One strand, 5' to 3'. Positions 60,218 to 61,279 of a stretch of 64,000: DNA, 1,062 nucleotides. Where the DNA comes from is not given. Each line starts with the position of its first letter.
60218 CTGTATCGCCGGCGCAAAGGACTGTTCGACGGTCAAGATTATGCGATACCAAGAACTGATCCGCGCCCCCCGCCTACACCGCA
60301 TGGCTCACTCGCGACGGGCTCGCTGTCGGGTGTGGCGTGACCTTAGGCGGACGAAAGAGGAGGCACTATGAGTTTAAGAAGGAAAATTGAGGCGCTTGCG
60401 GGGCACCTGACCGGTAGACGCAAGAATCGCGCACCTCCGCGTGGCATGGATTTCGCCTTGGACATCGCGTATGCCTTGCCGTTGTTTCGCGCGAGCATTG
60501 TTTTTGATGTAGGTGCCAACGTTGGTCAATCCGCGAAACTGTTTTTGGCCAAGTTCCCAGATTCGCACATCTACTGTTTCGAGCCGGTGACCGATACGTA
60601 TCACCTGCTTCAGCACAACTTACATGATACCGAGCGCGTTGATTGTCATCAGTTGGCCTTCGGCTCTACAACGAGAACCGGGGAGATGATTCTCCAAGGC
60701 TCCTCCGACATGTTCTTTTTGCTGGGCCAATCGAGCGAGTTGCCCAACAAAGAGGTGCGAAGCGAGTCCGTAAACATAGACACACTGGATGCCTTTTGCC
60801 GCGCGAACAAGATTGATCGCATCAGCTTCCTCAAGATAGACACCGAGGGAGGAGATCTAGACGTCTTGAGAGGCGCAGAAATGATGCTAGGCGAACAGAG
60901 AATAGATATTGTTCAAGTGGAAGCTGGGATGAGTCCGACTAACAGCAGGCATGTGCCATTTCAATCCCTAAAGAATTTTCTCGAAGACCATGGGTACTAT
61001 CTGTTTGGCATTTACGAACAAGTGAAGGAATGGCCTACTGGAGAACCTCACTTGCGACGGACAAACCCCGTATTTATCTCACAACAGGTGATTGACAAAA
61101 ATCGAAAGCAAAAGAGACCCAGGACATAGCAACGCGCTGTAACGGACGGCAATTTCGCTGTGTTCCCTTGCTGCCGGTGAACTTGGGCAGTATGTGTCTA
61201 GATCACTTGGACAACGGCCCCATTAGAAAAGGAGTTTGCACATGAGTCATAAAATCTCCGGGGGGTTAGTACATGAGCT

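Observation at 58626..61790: Lower-GC inserted island at the 5' end of bioA, bracketed by a diverged ~165-bp duplication of the bioA promoter and first 35 codons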

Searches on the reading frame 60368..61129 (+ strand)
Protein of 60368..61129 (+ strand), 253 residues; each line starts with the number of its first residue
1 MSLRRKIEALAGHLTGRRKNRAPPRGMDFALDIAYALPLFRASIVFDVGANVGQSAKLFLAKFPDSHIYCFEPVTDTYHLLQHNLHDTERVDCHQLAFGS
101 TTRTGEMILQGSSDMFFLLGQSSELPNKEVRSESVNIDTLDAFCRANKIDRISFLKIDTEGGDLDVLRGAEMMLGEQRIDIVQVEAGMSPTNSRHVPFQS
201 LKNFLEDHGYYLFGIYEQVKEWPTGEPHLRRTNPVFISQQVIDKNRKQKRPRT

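Call 6: search_protein_families(library=pfam, proteins=[window:60368-61129:+], max_evalue=0.01)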
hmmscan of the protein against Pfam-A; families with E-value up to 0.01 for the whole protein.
window:60368-61129:+ (253 aa): 1 family
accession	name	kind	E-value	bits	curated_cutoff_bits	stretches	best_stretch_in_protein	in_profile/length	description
PF05050.19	Methyltransf_21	-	2.3e-19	70.6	22.7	1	47-210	1-171/173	Methyltransferase FkbM domain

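Call 15: find_encoding_contigs(protein=window:60368-61129:+, flank=6000, max_places=8)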
Protein window:60368-61129:+ (253 aa): 7 contigs read that carry it; 6 places shown.
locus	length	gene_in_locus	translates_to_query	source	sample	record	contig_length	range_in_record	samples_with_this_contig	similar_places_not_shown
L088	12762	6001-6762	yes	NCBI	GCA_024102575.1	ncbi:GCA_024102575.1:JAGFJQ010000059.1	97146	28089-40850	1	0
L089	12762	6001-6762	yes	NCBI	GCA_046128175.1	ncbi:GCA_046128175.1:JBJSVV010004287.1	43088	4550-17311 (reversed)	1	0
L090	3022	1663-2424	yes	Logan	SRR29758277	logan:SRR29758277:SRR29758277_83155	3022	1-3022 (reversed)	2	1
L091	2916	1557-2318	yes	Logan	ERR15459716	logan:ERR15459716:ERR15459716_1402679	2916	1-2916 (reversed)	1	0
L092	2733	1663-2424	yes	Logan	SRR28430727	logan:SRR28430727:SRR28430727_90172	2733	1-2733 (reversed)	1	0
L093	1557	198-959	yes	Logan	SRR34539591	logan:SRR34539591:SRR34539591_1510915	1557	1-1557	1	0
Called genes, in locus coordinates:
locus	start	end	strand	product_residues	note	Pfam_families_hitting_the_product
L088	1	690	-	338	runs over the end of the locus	PF04055:Radical_SAM, PF06968:BATS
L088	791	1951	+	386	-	PF00155:Aminotran_1_2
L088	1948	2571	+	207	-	PF12697:Abhydrolase_6, PF00561:Abhydrolase_1 (weak), PF12146:Hydrolase_4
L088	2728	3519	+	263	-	PF05401:NodS (weak), PF13489:Methyltransf_23, PF05175:MTS (faint), PF13847:Methyltransf_31, PF08241:Methyltransf_11, PF08242:Methyltransf_12, PF13649:Methyltransf_25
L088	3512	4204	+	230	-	PF01656:CbiA (weak), PF13500:AAA_26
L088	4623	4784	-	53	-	-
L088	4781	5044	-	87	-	PF05598:DUF772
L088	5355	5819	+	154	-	-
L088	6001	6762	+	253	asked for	PF05050:Methyltransf_21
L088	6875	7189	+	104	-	PF13376:OmdA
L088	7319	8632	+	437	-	PF00202:Aminotran_3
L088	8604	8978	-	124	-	PF01219:DAGK_prokar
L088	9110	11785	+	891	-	PF28598:PDH_E1_N, PF00456:Transketolase_N, PF17831:PDH_E1_M, PF22613:Transketolase_C_1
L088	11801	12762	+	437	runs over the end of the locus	-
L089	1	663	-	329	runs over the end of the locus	PF04055:Radical_SAM, PF06968:BATS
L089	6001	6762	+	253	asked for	PF05050:Methyltransf_21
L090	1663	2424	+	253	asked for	PF05050:Methyltransf_21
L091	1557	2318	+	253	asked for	PF05050:Methyltransf_21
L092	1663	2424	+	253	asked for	PF05050:Methyltransf_21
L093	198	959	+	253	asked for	PF05050:Methyltransf_21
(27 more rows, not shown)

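Call 34: search_protein_families(library=ncbifam, proteins=[window:60368-61129:+], max_evalue=0.1)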
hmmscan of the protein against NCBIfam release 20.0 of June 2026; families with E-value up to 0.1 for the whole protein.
window:60368-61129:+ (253 aa): 2 families
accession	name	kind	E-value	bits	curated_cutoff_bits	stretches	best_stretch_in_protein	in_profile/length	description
TIGR01444.1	fkbM_fam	subfamily_domain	4.3e-28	98.6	37.7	1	45-182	2-139/143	FkbM family methyltransferase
NF006138.0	PRK08287.1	equivalog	0.064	13.1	210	0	37-125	27-110/189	decarboxylating cobalt-precorrin-6B (C(15))-methyltransferase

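Call 35: search_protein_families(library=padloc, proteins=[window:60368-61129:+], max_evalue=0.1)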
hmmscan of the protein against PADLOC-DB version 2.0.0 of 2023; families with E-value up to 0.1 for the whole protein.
window:60368-61129:+ (253 aa): 0 families

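Call 42: find_homologous_proteins(query=window:60368-61126:+)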
Query window:60368-61126:+ (253 aa): 1981 proteins with E <= 0.001 among 2321 candidates; the best 120 are listed.
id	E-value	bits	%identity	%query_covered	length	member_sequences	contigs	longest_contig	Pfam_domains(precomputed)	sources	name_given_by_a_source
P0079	1.6e-156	537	94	100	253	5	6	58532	PF05050.20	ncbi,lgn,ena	-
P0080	2.2e-119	415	71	99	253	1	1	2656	PF05050.20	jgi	jgi:FkbM family methyltransferase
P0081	1.6e-113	396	70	99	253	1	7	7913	PF05050.20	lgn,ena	-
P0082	5.5e-112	391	69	97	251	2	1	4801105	PF05050.20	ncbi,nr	ncbi:Methyltransferase FkbM family [uncultured Desulfatiglans sp.]|nr:Methyltransferase FkbM family 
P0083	5.4e-111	388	69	95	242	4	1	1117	PF05050.20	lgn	-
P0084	3.2e-110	385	68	97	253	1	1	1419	PF05050.20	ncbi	-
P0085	1.8e-106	373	68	99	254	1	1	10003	PF05050.20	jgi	-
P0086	1.6e-103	363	65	98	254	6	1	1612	PF05050.20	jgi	jgi:FkbM family methyltransferase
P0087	2.1e-102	360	66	93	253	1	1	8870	PF05050.20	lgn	-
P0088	7.3e-101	355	64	98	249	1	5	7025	PF05050.20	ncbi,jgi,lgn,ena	-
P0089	2.9e-100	353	66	97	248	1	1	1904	PF05050.20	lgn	-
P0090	5.3e-100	352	63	97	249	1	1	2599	PF05050.20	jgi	jgi:FkbM family methyltransferase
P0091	5.4e-100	352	63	98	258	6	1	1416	PF05050.20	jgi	jgi:FkbM family methyltransferase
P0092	7.6e-100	351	64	98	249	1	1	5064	PF05050.20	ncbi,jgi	jgi:FkbM family methyltransferase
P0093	2.5e-99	350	66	97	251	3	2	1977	PF05050.20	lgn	-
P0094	6.4e-99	348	64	98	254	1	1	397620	PF05050.20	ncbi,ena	-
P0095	2.0e-98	347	65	98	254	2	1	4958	PF05050.20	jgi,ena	-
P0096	2.5e-98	346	63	97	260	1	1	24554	PF05050.20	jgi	jgi:FkbM family methyltransferase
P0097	1.0e-97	344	63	96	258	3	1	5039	PF05050.20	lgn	-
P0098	3.4e-97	343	61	99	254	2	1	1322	PF05050.20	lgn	-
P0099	7.3e-97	342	63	97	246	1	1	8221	PF05050.20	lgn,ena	-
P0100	2.5e-96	340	60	99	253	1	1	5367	PF05050.20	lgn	-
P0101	3.0e-96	340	61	98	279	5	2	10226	PF05050.20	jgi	jgi:FkbM family methyltransferase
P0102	6.5e-96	338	61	99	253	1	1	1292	PF05050.20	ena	-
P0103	7.1e-95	335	60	100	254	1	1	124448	PF05050.20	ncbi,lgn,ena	-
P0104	1.5e-94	334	61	96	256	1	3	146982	PF05050.20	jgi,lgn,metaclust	jgi:FkbM family methyltransferase|metaclust:\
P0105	2.0e-94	334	59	100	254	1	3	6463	PF05050.20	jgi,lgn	jgi:FkbM family methyltransferase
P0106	5.4e-94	332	63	96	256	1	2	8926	PF05050.20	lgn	-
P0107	1.1e-93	331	61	98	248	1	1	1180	PF05050.20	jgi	jgi:FkbM family methyltransferase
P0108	1.7e-93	331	63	96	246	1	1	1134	PF05050.20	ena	-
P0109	2.0e-93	330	61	97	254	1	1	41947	PF05050.20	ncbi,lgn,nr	ncbi:MAG: FkbM family methyltransferase [Anaerolineae bacterium]|nr:FkbM family methyltransferase [A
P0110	2.0e-93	330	59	100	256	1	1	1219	PF05050.20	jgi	jgi:FkbM family methyltransferase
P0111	5.0e-93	329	62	98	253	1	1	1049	PF05050.20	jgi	jgi:FkbM family methyltransferase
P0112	2.1e-92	327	61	97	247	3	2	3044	PF05050.20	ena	-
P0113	3.0e-92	326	61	98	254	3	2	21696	PF05050.20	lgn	-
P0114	3.1e-92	326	60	98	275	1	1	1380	PF05050.20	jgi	jgi:FkbM family methyltransferase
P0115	3.9e-92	326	60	97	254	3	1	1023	PF05050.20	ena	-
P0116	5.2e-92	326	61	98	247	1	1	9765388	PF05050.20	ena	-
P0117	5.9e-92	325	61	97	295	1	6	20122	PF05050.20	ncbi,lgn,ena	-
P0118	8.4e-92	325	61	97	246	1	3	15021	PF05050.20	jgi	jgi:FkbM family methyltransferase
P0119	1.0e-91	325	61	97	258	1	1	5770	PF05050.20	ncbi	-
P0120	2.9e-91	323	63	89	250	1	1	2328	PF05050.20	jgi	jgi:FkbM family methyltransferase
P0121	6.1e-91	322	60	98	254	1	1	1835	PF05050.20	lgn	-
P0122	7.2e-91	322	59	98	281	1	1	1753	PF05050.20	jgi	jgi:FkbM family methyltransferase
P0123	8.1e-91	322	60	97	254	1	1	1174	PF05050.20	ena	-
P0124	2.5e-90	320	59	98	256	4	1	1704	PF05050.20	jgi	jgi:FkbM family methyltransferase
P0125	3.1e-90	320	59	98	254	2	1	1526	PF05050.20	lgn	-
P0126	1.1e-89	318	60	97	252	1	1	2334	PF05050.20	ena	-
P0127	2.9e-89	317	58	99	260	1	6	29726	PF05050.20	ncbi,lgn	-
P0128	5.0e-89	316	60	98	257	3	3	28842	PF05050.20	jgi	jgi:FkbM family methyltransferase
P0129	5.1e-89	316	61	92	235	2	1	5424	PF05050.20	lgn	-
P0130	5.5e-89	316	58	97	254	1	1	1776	PF05050.20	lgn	-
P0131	7.6e-89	315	60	97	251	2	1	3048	PF05050.20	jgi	jgi:FkbM family methyltransferase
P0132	1.4e-88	314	59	97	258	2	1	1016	PF05050.20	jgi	jgi:FkbM family methyltransferase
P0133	4.0e-88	313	59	100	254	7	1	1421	PF05050.20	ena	-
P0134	5.9e-88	312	60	90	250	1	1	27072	PF05050.20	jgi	jgi:FkbM family methyltransferase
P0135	5.9e-88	312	58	98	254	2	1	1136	PF05050.20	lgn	-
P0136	7.1e-88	312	60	98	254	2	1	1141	PF05050.20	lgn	-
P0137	1.8e-87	311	58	99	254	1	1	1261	PF05050.20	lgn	-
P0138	2.0e-87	311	59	97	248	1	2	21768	PF05050.20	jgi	jgi:FkbM family methyltransferase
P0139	3.2e-87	310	58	98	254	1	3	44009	PF05050.20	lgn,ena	-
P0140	4.4e-87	310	58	96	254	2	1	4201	PF05050.20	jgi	jgi:FkbM family methyltransferase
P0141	4.7e-87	309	60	98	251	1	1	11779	PF05050.20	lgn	-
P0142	5.5e-87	309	59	97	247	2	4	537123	PF05050.20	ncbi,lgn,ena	-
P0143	7.1e-87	309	57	98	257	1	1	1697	PF05050.20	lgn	-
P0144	8.2e-87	309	57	97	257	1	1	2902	PF05050.20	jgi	-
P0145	2.1e-86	307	57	98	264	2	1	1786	PF05050.20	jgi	-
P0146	5.2e-86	306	60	98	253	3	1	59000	PF05050.20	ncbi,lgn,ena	-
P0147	6.2e-86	306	57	99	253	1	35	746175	PF05050.20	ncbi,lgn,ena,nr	ncbi:MAG: FkbM family methyltransferase [Chromatiales bacterium]|nr:FkbM family methyltransferase [C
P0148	1.4e-85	305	59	96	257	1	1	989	PF05050.20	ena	-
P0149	1.9e-85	304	58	98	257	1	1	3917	PF05050.20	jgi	jgi:FkbM family methyltransferase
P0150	3.2e-85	303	61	87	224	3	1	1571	PF05050.20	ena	-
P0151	3.2e-85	303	59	90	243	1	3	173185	PF05050.20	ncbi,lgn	-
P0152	5.6e-85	303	54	99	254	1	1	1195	PF05050.20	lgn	-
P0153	7.0e-85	302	57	98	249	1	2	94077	PF05050.20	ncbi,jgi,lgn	-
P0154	1.6e-84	301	59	90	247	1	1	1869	PF05050.20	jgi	jgi:FkbM family methyltransferase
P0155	1.9e-84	301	55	98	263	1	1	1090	PF05050.20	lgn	-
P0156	2.9e-84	300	56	97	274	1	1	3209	PF05050.20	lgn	-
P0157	3.2e-84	300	58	97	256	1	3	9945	PF05050.20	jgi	jgi:FkbM family methyltransferase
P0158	5.7e-84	299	55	98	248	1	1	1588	PF05050.20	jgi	jgi:FkbM family methyltransferase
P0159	6.9e-84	299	55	96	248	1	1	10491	PF05050.20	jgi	-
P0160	2.2e-83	297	55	98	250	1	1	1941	PF05050.20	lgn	-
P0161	2.3e-83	297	57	98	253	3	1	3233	PF05050.20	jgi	jgi:FkbM family methyltransferase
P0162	2.3e-83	297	57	97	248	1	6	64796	PF05050.20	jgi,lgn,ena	jgi:FkbM family methyltransferase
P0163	3.3e-83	297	57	99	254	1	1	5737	PF05050.20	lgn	-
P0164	4.6e-83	296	56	97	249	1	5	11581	PF05050.20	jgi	jgi:FkbM family methyltransferase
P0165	1.5e-82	295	57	96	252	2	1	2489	PF05050.20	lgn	-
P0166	2.9e-82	294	55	97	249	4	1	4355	PF05050.20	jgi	jgi:FkbM family methyltransferase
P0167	7.5e-82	292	57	94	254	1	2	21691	PF05050.20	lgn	-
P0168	9.3e-82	292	54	98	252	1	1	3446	PF05050.20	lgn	-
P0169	1.1e-81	292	55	96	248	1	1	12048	PF05050.20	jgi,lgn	jgi:FkbM family methyltransferase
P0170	1.3e-81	292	57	98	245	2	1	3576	PF05050.20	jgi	jgi:FkbM family methyltransferase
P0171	4.8e-81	290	57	98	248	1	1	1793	PF05050.20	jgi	jgi:FkbM family methyltransferase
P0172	5.5e-81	290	58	94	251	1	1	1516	PF05050.20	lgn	-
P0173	7.5e-81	289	54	100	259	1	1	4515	PF05050.20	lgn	-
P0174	1.2e-80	288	57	95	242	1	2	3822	PF05050.20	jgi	jgi:FkbM family methyltransferase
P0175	1.4e-80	288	57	96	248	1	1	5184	PF05050.20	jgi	jgi:FkbM family methyltransferase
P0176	1.4e-80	288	54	95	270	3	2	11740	PF05050.20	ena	-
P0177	1.8e-80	288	56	88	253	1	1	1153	PF05050.20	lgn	-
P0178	2.0e-80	288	52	98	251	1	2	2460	PF05050.20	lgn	-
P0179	2.1e-80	288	55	99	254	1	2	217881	PF05050.20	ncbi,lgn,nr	ncbi:MAG: FkbM family methyltransferase [Chthoniobacterales bacterium]|nr:FkbM family methyltransfer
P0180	2.4e-80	287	56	98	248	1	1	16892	PF05050.20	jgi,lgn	jgi:FkbM family methyltransferase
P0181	2.5e-80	287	55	96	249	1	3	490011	PF05050.20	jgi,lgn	jgi:FkbM family methyltransferase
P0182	2.9e-80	287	55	98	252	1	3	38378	PF05050.20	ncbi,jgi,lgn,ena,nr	ncbi:MAG TPA: FkbM family methyltransferase [Candidatus Binataceae bacterium]|nr:FkbM family methylt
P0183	3.3e-80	287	58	89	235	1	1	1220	PF05050.20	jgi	jgi:FkbM family methyltransferase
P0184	3.7e-80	287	55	97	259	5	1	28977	PF05050.20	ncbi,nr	ncbi:hypothetical protein B7486_41840 [cyanobacterium TDX16]|nr:hypothetical protein B7486_41840 [cy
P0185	3.8e-80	287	53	97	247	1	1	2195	PF05050.20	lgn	-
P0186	6.4e-80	286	55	94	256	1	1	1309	PF05050.20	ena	-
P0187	1.4e-79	285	54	98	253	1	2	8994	PF05050.20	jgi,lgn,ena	jgi:FkbM family methyltransferase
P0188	1.8e-79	285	59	88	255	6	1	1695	PF05050.20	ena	-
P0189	1.8e-79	285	56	94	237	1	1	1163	PF05050.20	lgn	-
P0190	1.9e-79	285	55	98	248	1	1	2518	PF05050.20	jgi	jgi:FkbM family methyltransferase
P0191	2.2e-79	284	56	94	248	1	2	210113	PF05050.20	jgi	jgi:FkbM family methyltransferase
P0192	2.2e-79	284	54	97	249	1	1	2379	PF05050.20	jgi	jgi:FkbM family methyltransferase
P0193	5.9e-79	283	53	97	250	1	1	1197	PF05050.20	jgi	jgi:FkbM family methyltransferase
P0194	6.1e-79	283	54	97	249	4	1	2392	PF05050.20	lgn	-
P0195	1.1e-78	282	54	97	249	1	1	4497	PF05050.20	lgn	-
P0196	1.2e-78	282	55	98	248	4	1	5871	PF05050.20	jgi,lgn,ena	-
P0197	1.5e-78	282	55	94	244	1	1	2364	PF05050.20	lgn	-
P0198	3.2e-78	281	51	98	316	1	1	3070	PF05050.20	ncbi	-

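Call 45: find_encoding_contigs(protein=P0079, flank=10000, max_places=10)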
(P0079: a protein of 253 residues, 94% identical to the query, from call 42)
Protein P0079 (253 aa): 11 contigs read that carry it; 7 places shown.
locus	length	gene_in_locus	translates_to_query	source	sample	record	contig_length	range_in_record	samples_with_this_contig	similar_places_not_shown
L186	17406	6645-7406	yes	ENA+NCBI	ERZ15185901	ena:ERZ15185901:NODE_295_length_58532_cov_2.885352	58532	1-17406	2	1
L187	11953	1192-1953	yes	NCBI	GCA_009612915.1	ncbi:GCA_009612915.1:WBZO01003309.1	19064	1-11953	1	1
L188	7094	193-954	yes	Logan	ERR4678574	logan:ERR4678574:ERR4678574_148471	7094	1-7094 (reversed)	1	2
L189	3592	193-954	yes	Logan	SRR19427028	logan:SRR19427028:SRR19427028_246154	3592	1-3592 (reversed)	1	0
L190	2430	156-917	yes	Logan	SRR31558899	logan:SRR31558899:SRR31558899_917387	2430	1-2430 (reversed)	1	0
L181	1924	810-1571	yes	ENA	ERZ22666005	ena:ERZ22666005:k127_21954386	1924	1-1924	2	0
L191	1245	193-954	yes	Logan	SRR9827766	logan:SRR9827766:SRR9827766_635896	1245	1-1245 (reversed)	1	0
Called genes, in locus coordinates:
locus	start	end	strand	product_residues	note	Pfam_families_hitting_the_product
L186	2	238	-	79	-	?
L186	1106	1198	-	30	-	-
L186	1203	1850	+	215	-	-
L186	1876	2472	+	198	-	PF13643:DUF4145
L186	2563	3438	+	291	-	PF18144:SMODS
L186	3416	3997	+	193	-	PF18186:SLATT_4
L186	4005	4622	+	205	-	-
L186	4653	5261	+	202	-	PF14237:GYF_2, PF05656:DUF805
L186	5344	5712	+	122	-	-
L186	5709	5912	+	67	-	-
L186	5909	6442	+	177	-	-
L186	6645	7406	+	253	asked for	PF05050:Methyltransf_21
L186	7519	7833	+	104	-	PF13376:OmdA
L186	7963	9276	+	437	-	PF00202:Aminotran_3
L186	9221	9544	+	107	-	-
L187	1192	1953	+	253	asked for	PF05050:Methyltransf_21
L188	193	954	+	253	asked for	PF05050:Methyltransf_21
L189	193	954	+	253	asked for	PF05050:Methyltransf_21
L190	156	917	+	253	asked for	PF05050:Methyltransf_21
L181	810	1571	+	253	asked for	PF05050:Methyltransf_21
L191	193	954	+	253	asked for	PF05050:Methyltransf_21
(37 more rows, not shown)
